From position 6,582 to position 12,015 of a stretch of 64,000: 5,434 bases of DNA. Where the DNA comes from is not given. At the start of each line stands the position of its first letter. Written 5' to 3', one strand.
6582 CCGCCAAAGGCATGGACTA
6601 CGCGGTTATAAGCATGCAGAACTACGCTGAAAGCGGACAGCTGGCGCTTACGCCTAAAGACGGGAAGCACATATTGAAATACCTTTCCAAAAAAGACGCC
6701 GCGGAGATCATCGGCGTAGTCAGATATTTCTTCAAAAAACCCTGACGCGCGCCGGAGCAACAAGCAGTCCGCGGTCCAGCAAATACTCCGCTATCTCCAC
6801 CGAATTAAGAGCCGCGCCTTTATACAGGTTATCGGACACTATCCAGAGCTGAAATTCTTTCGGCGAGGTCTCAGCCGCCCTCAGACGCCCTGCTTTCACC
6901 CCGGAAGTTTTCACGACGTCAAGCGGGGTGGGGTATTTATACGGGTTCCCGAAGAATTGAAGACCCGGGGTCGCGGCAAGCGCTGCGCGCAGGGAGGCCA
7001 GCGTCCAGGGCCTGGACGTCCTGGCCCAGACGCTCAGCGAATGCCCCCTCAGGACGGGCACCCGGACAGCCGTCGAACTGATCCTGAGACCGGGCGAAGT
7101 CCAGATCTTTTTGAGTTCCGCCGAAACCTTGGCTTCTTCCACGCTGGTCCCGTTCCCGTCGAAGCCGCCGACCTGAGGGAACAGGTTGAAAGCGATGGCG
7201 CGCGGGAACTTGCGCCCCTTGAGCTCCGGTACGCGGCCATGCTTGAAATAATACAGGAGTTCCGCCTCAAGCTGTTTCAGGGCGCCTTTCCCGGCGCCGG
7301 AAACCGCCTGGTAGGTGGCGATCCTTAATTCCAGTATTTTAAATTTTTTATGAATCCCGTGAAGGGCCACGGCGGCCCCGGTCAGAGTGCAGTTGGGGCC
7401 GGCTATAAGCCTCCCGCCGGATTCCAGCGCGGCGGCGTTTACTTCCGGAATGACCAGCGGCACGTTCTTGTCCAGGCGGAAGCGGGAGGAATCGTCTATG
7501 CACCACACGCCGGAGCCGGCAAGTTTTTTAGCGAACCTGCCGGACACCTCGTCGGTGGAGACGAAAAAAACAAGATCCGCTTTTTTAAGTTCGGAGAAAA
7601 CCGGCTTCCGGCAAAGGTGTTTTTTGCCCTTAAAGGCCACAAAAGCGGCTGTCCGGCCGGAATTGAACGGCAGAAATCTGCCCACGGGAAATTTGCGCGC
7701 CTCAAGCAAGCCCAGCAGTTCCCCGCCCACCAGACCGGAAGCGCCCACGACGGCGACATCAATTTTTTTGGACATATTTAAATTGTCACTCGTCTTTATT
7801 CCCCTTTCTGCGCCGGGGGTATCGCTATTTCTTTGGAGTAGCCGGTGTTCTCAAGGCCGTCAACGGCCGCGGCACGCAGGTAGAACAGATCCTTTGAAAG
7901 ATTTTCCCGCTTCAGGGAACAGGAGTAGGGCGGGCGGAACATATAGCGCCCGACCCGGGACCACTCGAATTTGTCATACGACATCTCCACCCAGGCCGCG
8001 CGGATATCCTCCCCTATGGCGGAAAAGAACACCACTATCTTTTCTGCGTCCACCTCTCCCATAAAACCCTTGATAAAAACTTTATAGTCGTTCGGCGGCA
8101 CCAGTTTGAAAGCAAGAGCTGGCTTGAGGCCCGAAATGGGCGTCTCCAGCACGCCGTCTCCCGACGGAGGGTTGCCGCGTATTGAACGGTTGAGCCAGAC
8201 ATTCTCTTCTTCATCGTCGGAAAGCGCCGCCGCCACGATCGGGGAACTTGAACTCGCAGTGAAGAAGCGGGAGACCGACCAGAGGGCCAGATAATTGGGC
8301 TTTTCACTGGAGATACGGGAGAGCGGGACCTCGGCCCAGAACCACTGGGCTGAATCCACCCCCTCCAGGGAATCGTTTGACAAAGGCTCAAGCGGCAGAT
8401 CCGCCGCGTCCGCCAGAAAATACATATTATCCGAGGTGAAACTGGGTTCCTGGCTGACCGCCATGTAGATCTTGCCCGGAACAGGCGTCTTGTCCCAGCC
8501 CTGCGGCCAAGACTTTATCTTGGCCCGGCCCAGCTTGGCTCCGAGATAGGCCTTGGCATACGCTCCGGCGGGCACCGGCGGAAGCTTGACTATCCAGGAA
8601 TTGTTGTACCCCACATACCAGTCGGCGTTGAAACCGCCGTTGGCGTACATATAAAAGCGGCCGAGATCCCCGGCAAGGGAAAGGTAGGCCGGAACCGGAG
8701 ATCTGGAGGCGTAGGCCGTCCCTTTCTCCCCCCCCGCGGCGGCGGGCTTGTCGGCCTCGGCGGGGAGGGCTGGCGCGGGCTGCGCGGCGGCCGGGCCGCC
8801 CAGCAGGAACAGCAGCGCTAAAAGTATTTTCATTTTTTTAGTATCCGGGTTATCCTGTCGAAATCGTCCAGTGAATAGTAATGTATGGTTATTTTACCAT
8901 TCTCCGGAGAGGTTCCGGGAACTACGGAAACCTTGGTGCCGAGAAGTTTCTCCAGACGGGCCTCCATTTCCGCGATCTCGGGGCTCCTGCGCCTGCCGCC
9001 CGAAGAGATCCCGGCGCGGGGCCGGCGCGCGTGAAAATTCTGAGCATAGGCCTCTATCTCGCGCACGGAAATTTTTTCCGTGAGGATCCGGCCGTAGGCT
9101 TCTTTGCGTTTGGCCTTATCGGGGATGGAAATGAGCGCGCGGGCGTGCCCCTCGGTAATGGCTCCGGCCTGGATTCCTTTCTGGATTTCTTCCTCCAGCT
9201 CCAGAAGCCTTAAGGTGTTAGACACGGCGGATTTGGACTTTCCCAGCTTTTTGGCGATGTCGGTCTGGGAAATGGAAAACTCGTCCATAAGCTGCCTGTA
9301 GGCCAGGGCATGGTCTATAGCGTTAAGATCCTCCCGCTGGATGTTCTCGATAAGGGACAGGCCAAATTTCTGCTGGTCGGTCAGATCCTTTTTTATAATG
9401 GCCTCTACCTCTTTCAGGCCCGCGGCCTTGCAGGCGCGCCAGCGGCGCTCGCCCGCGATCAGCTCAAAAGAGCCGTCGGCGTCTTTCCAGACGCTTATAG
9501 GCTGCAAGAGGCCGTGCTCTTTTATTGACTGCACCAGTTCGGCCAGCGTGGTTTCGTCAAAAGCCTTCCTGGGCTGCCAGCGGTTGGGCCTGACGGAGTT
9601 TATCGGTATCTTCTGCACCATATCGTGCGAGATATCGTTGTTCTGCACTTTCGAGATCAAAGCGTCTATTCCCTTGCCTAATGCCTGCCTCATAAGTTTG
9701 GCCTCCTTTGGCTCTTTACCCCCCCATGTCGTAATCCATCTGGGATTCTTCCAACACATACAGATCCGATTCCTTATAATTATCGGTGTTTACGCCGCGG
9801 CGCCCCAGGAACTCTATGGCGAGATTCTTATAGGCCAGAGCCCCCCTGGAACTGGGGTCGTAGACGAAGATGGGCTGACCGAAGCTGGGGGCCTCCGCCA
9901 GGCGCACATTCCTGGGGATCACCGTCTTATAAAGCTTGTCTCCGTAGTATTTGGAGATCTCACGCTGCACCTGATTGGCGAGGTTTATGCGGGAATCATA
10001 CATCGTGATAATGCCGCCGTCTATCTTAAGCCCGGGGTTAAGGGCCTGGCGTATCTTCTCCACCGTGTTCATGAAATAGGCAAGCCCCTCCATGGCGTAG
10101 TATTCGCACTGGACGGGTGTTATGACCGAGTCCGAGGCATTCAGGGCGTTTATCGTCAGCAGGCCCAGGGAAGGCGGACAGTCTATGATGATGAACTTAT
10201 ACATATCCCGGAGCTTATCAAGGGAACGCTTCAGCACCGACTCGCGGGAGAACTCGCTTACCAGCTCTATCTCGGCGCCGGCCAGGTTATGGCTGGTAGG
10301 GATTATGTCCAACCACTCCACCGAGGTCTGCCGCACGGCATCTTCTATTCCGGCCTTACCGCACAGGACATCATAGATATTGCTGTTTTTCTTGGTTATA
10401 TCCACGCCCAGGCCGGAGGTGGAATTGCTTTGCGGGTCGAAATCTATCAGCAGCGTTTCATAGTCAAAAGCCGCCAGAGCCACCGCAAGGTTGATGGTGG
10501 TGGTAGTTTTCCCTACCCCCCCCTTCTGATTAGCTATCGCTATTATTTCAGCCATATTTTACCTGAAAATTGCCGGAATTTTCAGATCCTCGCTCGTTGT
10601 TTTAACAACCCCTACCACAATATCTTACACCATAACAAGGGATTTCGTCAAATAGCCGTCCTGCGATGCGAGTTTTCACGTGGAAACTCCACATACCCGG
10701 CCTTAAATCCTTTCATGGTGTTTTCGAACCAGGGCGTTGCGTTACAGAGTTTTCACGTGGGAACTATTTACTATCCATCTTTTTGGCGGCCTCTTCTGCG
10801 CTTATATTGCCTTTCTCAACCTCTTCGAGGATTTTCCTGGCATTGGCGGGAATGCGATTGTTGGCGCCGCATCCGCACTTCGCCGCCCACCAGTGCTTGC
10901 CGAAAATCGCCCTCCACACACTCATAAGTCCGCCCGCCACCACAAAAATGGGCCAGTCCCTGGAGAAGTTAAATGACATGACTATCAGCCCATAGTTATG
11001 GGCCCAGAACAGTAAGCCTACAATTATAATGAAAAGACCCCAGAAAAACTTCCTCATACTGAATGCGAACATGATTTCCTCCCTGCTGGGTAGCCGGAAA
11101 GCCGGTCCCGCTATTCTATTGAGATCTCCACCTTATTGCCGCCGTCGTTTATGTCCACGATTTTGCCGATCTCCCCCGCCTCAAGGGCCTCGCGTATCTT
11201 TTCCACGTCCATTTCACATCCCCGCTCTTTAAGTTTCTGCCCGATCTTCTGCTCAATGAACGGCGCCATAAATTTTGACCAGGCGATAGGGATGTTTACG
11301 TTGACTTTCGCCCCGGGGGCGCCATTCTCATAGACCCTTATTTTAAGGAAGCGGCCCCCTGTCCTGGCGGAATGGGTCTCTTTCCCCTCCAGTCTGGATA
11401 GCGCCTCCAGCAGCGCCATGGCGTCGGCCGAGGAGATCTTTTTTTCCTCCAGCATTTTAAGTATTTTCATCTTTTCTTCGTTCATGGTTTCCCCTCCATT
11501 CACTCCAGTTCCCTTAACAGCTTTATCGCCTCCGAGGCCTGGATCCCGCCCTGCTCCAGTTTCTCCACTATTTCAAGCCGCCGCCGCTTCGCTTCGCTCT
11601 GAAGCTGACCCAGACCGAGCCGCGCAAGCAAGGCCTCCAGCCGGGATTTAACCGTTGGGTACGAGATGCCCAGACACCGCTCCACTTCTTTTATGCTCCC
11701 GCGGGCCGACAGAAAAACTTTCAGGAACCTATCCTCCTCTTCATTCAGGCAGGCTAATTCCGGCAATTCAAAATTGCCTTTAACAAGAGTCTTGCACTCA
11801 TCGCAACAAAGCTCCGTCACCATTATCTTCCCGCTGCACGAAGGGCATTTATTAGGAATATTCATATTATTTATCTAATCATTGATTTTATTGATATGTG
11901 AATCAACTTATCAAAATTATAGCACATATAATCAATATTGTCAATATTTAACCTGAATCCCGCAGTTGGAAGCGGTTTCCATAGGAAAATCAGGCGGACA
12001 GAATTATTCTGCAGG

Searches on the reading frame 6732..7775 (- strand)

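Call 83: search_protein_families(library=pfam, proteins=[window:6732-7775:-], max_evalue=0.0001)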
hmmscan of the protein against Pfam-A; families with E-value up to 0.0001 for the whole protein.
window:6732-7775:- (347 aa): 2 families
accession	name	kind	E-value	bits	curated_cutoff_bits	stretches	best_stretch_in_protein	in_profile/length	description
PF02774.23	Semialdhyde_dhC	-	3.4e-35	122.3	26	1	138-319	1-184/184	Semialdehyde dehydrogenase, dimerisation domain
PF01118.30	Semialdhyde_dh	-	1.4e-21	77.6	26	1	7-118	2-119/121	Semialdehyde dehydrogenase, NAD binding domain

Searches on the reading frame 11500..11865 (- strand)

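Call 83: search_protein_families(library=pfam, proteins=[window:11500-11865:-], max_evalue=0.0001)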
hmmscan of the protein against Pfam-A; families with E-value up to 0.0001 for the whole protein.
window:11500-11865:- (121 aa): 2 families
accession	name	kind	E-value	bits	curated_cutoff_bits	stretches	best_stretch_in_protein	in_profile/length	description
PF09862.15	DUF2089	-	1.6e-20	73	33.4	1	40-85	1-46/47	Domain of unknown function (DUF2089)-HTH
PF22747.2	Zn_ribbon_DUF2089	-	8.5e-10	39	27.6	1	7-38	1-32/32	DUF2089 zinc ribbon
